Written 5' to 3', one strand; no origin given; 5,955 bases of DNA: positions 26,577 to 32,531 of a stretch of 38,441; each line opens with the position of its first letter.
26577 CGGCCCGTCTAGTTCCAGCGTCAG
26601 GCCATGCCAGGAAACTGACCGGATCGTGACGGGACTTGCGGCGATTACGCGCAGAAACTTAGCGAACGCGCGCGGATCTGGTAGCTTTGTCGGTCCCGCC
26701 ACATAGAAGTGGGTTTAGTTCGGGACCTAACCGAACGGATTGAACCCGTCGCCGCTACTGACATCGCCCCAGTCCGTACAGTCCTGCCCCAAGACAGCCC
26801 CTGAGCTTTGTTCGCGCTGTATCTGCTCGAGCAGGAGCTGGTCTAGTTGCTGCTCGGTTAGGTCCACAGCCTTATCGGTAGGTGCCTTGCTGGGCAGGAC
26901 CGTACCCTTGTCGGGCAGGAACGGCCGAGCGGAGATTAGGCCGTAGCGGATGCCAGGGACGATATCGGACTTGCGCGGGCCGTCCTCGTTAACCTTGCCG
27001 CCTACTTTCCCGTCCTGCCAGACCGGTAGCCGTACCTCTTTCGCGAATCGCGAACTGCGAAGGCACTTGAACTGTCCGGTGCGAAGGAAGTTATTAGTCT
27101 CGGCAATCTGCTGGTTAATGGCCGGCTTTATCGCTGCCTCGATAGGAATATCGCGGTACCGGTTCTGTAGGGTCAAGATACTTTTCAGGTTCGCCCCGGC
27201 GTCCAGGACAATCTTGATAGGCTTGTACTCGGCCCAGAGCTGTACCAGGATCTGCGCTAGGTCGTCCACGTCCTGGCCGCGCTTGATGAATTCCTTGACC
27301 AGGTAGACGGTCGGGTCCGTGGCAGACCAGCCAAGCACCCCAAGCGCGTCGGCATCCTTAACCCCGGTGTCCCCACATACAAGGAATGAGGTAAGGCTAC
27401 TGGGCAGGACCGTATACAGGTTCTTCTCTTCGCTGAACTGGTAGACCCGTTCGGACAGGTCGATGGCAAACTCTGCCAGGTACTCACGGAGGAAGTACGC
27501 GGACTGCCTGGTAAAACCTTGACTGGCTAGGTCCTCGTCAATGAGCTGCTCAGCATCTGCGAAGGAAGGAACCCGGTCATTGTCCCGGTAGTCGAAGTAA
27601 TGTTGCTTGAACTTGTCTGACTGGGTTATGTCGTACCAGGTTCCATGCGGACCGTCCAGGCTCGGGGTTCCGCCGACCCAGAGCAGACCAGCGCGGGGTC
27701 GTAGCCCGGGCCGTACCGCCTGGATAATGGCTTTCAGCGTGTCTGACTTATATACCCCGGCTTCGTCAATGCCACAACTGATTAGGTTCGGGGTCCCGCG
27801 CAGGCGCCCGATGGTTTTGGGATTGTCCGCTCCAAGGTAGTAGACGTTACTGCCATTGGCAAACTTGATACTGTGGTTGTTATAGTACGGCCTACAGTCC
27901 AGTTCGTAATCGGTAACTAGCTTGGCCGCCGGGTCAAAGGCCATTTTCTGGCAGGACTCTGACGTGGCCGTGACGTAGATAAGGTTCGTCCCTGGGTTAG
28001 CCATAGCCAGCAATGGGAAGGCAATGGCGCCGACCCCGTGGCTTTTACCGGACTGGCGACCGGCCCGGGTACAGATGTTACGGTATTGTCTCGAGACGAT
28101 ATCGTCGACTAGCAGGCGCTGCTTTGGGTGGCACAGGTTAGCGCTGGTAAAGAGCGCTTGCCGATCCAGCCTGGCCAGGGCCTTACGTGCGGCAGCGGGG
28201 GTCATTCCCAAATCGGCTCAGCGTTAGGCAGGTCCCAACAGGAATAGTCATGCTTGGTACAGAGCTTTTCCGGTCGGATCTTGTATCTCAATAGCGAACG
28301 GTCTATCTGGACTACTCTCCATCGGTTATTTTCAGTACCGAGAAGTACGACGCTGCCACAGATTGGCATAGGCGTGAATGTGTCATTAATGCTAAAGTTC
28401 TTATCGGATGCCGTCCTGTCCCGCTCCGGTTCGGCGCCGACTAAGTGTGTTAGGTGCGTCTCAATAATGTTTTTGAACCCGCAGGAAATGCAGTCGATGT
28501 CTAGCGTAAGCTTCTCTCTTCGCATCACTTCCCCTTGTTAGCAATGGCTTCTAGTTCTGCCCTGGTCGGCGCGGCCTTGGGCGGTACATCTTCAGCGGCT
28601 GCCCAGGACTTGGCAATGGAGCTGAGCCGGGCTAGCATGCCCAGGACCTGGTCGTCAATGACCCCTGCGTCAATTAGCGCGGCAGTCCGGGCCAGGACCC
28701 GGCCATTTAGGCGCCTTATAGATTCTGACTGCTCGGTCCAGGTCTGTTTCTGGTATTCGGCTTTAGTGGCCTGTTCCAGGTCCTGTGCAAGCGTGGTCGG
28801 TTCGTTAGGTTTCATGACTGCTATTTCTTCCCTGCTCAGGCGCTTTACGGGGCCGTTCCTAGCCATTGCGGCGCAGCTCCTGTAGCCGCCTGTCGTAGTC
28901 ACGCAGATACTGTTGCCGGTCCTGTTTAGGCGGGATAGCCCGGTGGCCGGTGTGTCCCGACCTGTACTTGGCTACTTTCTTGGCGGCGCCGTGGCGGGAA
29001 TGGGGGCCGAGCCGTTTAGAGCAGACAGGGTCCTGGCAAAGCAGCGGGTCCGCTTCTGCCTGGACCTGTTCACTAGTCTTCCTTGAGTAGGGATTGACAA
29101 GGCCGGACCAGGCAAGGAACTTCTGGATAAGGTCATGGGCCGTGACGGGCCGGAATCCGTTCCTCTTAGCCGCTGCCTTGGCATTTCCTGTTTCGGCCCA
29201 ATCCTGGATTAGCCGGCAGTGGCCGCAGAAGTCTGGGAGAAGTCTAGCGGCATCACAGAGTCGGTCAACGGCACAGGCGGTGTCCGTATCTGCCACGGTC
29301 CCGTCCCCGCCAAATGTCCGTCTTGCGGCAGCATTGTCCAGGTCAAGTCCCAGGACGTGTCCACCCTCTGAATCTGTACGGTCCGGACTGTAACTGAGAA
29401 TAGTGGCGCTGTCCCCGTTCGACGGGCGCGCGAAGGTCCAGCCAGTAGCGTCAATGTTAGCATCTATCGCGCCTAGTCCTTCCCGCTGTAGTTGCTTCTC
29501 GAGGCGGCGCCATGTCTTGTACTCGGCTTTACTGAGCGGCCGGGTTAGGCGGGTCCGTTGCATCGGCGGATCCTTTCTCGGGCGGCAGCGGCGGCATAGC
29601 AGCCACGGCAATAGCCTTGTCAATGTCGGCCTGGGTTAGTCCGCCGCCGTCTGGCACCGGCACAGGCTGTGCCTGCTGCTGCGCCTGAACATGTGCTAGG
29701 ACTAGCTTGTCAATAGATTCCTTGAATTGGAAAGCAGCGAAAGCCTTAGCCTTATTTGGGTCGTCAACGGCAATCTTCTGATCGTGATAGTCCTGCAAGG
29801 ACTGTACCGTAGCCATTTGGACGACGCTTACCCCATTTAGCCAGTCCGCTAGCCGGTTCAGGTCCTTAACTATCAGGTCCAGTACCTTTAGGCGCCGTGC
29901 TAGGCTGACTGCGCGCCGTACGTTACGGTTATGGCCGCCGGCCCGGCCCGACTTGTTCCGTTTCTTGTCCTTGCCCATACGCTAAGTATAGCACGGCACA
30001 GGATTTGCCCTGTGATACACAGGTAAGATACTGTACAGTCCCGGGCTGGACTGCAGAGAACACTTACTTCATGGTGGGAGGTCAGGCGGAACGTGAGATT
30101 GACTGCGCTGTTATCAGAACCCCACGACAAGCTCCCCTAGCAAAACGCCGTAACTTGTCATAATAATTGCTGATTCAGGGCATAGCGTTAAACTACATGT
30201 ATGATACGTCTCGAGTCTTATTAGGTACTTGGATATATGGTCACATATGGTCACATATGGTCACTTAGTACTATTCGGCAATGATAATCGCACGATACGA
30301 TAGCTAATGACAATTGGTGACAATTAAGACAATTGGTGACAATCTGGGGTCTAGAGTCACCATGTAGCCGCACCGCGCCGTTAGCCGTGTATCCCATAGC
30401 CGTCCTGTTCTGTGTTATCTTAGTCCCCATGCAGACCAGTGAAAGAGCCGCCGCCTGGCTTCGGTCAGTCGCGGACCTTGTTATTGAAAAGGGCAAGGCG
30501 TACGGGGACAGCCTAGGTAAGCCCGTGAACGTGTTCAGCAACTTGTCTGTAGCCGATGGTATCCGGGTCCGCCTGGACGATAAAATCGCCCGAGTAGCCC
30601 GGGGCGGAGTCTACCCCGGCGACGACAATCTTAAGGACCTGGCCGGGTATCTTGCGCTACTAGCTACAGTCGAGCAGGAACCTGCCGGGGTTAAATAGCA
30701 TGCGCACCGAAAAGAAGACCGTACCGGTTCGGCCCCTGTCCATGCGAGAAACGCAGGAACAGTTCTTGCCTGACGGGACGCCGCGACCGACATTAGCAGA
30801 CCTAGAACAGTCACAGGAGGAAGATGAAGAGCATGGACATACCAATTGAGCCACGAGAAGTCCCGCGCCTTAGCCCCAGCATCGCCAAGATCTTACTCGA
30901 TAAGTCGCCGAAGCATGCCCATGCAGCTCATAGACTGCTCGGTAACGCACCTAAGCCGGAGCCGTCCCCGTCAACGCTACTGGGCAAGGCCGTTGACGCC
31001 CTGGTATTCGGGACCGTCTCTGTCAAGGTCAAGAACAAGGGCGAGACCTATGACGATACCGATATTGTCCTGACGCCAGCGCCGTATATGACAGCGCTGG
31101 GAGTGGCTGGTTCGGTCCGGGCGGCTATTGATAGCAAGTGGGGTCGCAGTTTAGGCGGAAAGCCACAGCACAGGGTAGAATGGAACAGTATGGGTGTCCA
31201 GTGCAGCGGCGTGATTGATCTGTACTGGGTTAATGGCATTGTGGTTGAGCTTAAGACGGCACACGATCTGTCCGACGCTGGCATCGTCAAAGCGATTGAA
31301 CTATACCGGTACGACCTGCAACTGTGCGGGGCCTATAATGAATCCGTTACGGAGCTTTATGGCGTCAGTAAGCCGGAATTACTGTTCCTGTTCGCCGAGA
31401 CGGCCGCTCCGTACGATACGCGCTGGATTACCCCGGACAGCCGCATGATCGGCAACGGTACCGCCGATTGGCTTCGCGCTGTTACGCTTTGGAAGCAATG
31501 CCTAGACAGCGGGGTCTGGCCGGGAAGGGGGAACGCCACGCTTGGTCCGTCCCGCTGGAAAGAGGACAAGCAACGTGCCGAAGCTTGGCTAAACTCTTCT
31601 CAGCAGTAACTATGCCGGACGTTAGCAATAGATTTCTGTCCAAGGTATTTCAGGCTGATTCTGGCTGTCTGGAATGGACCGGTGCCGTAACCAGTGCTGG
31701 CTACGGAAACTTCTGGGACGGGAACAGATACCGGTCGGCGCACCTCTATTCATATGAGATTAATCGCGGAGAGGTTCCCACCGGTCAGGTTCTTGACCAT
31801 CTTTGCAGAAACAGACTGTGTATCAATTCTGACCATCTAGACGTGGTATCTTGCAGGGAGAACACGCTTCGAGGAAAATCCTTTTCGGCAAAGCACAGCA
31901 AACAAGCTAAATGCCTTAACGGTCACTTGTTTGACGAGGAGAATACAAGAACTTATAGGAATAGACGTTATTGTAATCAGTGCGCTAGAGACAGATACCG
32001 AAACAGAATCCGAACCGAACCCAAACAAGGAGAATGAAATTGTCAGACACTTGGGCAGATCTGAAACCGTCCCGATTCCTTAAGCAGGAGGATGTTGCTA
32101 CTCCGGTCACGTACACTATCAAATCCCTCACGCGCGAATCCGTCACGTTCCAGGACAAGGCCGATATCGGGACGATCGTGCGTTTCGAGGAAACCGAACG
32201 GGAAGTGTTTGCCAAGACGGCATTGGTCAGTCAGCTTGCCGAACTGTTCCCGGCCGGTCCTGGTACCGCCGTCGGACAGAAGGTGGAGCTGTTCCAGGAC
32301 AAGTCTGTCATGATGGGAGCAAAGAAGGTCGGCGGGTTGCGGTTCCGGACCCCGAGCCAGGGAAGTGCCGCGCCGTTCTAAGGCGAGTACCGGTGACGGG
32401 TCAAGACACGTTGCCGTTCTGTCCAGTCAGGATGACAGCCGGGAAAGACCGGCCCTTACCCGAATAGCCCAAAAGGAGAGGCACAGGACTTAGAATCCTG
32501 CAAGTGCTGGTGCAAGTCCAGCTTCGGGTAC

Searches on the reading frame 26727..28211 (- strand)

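Call 9: search_protein_families(library=phrogs, proteins=[window:26727-28211:-], max_evalue=0.001)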
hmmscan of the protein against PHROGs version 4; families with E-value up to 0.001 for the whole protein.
window:26727-28211:- (494 aa): 5 families
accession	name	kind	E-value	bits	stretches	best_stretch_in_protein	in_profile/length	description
phrog_2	-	head and packaging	1.7e-25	90.9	1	25-426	265-590/807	terminase large subunit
phrog_9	-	head and packaging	1.5e-06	28.3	1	31-194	206-369/812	terminase large subunit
phrog_38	-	head and packaging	4.4e-06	26.6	0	200-351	527-628/760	terminase large subunit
phrog_10250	-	head and packaging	9.3e-06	26.5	1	239-405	9-193/228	terminase large subunit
phrog_675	-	head and packaging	0.00031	20.2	0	33-131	45-146/576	terminase large subunit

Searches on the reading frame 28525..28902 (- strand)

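Call 30: search_protein_families(library=pfam, proteins=[window:28525-28902:-], max_evalue=0.1)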
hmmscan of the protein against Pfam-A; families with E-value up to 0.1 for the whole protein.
window:28525-28902:- (125 aa): 1 family
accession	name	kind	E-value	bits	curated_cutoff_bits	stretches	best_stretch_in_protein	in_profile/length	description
PF20270.3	CATRA-C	-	0.035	15.2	24.6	1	38-120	3-85/137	CASPASE and TPR Repeat-Associated C-terminal domain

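Call 40: search_protein_families(library=phrogs, proteins=[window:28525-28902:-], max_evalue=0.05)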
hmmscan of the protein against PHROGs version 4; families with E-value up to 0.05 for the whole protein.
window:28525-28902:- (125 aa): 0 families

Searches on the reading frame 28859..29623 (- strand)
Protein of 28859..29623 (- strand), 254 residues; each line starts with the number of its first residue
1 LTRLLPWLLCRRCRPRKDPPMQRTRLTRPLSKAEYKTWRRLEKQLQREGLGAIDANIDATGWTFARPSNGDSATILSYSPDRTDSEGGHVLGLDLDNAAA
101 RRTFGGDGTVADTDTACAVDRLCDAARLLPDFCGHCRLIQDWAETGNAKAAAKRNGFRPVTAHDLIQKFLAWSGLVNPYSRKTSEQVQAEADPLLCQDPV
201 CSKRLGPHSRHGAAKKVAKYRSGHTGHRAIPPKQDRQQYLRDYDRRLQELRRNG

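Call 30: search_protein_families(library=pfam, proteins=[window:28859-29623:-], max_evalue=0.1)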
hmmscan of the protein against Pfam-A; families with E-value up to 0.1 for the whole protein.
window:28859-29623:- (254 aa): 0 families

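Call 40: search_protein_families(library=phrogs, proteins=[window:28859-29563:-], max_evalue=0.05)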
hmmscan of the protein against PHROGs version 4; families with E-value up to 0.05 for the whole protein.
window:28859-29563:- (234 aa): 0 families

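Call 41: search_solved_structures(query=window:28859-29563:-, max_evalue=10)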
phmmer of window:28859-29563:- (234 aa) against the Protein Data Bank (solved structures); distinct sequences matched with E-value up to 10: 2.
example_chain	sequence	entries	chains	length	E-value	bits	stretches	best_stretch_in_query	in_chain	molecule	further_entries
4hst_B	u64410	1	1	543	0.26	14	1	137-195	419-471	glutaryl-7-aminocephalosporanic acid acylase beta chain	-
4hsr_B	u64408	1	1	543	0.27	14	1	137-195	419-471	glutaryl-7-aminocephalosporanic acid acylase beta chain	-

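Call 58: find_homologous_proteins(query=window:28859-29563:-, max_evalue=0.01)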
Query window:28859-29563:- (234 aa): 6 proteins with E <= 0.01 among 412 candidates.
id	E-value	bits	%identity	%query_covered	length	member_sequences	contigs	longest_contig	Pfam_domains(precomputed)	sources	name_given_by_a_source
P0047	8.2e-157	538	100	100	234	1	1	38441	-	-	-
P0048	7.4e-104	364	70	99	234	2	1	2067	-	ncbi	-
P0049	1.6e-83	298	61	99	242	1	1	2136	-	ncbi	-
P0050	7.5e-79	283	58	99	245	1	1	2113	-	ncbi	-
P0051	1.1e-64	236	66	69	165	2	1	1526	-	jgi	jgi:hypothetical protein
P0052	1.5e-28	118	37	97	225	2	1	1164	-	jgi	jgi:hypothetical protein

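Call 67: predict_structure(alignment_id=A4)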
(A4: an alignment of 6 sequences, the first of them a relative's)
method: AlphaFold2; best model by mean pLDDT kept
length: 234 residues; sequences in the alignment: 6
mean_pLDDT: 55.7   pTM: 0.33
mean pLDDT of the five models: 55.7, 53.4, 51.8, 46.7, 44.1
residues with pLDDT >= 90: 0; 70-90: 66; 50-70: 58; < 50: 110
segments of 3 or more residues with pLDDT < 50: 1-8, 33-93, 161-172, 186-211
pLDDT, mean of each block of 10 residues (from residue 1): 43 62 60 47 42 35 35 37 37 55 80 83 80 82 77 68 39 51 49 40 39 61 77 58
secondary structure, 60 per line:
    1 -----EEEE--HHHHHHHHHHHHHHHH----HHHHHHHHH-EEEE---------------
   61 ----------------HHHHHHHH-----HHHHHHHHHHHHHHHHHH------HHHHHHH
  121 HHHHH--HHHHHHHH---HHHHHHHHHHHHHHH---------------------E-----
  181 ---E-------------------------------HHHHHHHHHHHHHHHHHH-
elements in order: E6-9 H12-27 H32-40 E42-45 H77-84 H90-107 H114-125 H128-135 H139-153 H216-233

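Call 70: fold_search(model_id=the predicted structure, library=pdb)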
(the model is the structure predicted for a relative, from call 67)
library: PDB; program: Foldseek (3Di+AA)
matches with E <= 10: 143; with E <= 0.001: 0
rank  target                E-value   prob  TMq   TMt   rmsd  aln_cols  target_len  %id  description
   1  7zr6_C                1.6e+00  0.02  0.10  0.09  28.8       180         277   16  CryoEM structure of HSP90-CDC37-BRAF(V600E)-PP5(open) complex (released 2022-12-28)
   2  4x6g_E                1.8e+00  0.51  0.17  0.13  11.3        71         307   15  Full-length OxyR C199D from pseudomonas aeruginosa (released 2015-04-29)
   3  8hkc_E                1.8e+00  0.14  0.17  0.16  14.6       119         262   17  Cryo-EM structure of E. coli RNAP sigma32 complex (released 2023-05-31)
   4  8h2i_bR               1.8e+00  0.02  0.10  0.13  20.9       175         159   15  Near-atomic structure of five-fold averaged PBCV-1 capsid (released 2022-11-16)
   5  7arc_V                1.9e+00  0.07  0.14  0.23  17.8       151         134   11  Cryo-EM structure of Polytomella Complex-I (peripheral arm) (released 2021-12-08)
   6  2nyx_B                2.0e+00  0.09  0.17  0.25  14.3       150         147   14  Crystal structure of RV1404 from Mycobacterium tuberculosis (released 2006-12-05)
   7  7jm3                  2.0e+00  0.08  0.16  0.15  10.1        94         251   10  Full-length three-dimensional structure of the influenza A virus M1 protein and its organization into a matrix layer (released 2020-08-12)
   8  4pcq_A                2.1e+00  0.66  0.17  0.25   2.1        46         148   17  Crystal Structure of MtbAldR (Rv2779c) (released 2015-05-06)
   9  5y9s_A                2.1e+00  0.23  0.13  0.11  11.1        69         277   23  Crystal structure of VV2_1132, a LysR family transcriptional regulator (released 2018-03-28)
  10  8ik3_A                2.1e+00  0.06  0.13  0.10  14.8       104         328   13  Structure of Stimulator of interferon genes/ligand complex (released 2023-05-17)
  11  5y9s_B                2.2e+00  0.16  0.14  0.12  11.8        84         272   20  Crystal structure of VV2_1132, a LysR family transcriptional regulator (released 2018-03-28)
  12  9myp_A                2.7e+00  0.11  0.14  0.19   7.8        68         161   19  Structure of Patiria miniata Hop1 chromatin binding region (released 2025-08-13)
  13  7phf_D                2.8e+00  0.15  0.12  0.09  10.3        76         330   21  Chimeric carminomycin-4-O-methyltransferase (DnrK) with regions from 10-hydroxylase RdmB and 10-decarboxylase TamK (released 2022-09-07)
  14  4kif_B                2.8e+00  0.11  0.15  0.11   7.6        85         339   16  Crystal structure of methyltransferase from Streptomyces hygroscopicus complexed with phenylpyruvic acid (released 2014-05-07)
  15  4pcq_C                3.0e+00  0.60  0.16  0.25   1.5        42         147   17  Crystal Structure of MtbAldR (Rv2779c) (released 2015-05-06)
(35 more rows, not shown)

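Call 76: search_protein_representatives(alignment_id=A4)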
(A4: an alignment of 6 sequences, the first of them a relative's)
Query: 6 sequences, 236 profile positions. Proteins with E-value up to 0.001 (for the whole library): 20; up to 1e-10: 6; up to 1e-30: 2. The best 20 are listed.
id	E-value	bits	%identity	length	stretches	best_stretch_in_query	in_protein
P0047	1.2e-124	430.9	-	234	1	1-235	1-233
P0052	5.1e-100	350.3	-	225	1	5-234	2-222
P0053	4.0e-23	98.6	-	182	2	90-210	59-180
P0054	1.0e-19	87.5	-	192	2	88-216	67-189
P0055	4.7e-19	85.3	-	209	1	12-217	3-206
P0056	8.9e-11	58.2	-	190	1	30-207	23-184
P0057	5.0e-08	49.2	-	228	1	9-212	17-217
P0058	1.3e-07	47.9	-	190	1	32-169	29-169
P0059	1.2e-06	44.6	-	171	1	11-157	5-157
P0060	1.8e-06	44.1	-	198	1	21-206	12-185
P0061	2.4e-06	43.7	-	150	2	89-164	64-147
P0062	2.9e-06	43.4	-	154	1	88-160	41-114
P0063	4.3e-06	42.9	-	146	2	113-161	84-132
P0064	4.7e-06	42.8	-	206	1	51-201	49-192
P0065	8.8e-06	41.9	-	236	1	7-219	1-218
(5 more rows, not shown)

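Call 86: search_protein_families(library=pfam, alignment_id=A6, max_evalue=1)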
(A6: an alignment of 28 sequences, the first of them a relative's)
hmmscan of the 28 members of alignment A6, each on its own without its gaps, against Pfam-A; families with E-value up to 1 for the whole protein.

A. member 1, P0047 (234 aa): 0 families

B. families by the number of members that match (of 28 scanned): 13 families
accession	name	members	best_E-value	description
PF13518.12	HTH_28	3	0.00019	Helix-turn-helix domain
PF00126.33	HTH_1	2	0.043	Bacterial regulatory helix-turn-helix protein, lysR family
PF18580.7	HTH_SUN2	2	0.2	SUN2 helix-turn-helix domain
PF20935.2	DUF6847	1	0.011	Family of unknown function (DUF6847)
PF11470.14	TUG-UBL1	1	0.025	TUG ubiquitin-like domain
PF19650.4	DUF6153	1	0.057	Family of unknown function (DUF6153)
PF18289.6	HU-CCDC81_euk_2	1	0.069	CCDC81 eukaryotic HU domain 2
PF16064.11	DUF4806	1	0.1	Domain of unknown function (DUF4806)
PF10923.14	BrxC_BrxD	1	0.12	BREX system ATP-binding protein BrxC/D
PF20343.3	DUF6638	1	0.12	Family of unknown function (DUF6638)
PF18009.6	Fer4_23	1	0.16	4Fe-4S iron-sulfur cluster binding domain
PF13428.12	TPR_14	1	0.18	Tetratricopeptide repeat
PF14567.11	SUKH_5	1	0.21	SMI1-KNR4 cell-wall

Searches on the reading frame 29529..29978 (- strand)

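Call 30: search_protein_families(library=pfam, proteins=[window:29529-29978:-], max_evalue=0.1)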
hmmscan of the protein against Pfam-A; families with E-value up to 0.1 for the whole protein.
window:29529-29978:- (149 aa): 1 family
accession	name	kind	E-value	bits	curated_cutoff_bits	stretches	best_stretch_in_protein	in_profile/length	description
PF01488.26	Shikimate_DH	-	0.033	14.7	24.3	1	17-60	43-86/138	Shikimate / quinate 5-dehydrogenase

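Call 40: search_protein_families(library=phrogs, proteins=[window:29529-29978:-], max_evalue=0.05)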
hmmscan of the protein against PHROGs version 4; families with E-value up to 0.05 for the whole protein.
window:29529-29978:- (149 aa): 0 families

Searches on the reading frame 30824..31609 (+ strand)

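Call 47: search_protein_families(library=pfam, proteins=[window:30824-31609:+], max_evalue=0.01)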
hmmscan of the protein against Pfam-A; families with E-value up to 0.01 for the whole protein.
window:30824-31609:+ (261 aa): 1 family
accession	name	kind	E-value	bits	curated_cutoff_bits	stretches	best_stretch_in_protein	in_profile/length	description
PF12684.13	DUF3799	-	1.7e-12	48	26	1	26-236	9-224/233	PDDEXK-like domain of unknown function (DUF3799)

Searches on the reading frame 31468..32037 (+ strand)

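Call 30: search_protein_families(library=pfam, proteins=[window:31468-32037:+], max_evalue=0.1)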
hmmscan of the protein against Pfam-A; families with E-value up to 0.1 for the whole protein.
window:31468-32037:+ (189 aa): 2 families
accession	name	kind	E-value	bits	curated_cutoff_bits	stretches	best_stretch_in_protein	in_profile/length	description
PF13392.12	HNH_3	-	1.8e-07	31.1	24.8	1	91-133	3-45/46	HNH endonuclease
PF05551.17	zf-His_Me_endon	-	0.021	15.5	27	1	106-136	64-94/131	Zinc-binding loop region of homing endonuclease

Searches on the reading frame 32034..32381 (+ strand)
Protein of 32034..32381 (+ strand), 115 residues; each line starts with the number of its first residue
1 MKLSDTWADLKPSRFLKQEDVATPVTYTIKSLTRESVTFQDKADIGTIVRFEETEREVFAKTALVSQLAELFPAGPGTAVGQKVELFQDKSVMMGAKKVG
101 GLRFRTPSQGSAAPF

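Call 30: search_protein_families(library=pfam, proteins=[window:32034-32381:+], max_evalue=0.1)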
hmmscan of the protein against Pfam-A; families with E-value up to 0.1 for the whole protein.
window:32034-32381:+ (115 aa): 0 families

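Call 40: search_protein_families(library=phrogs, proteins=[window:32034-32381:+], max_evalue=0.05)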
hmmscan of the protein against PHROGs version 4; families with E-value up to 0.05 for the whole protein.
window:32034-32381:+ (115 aa): 2 families
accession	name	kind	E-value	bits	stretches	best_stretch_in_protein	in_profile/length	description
phrog_21613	-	unknown function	0.00095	20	1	16-105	17-110/166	-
phrog_11517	-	unknown function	0.0083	16.9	1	79-106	75-102/188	-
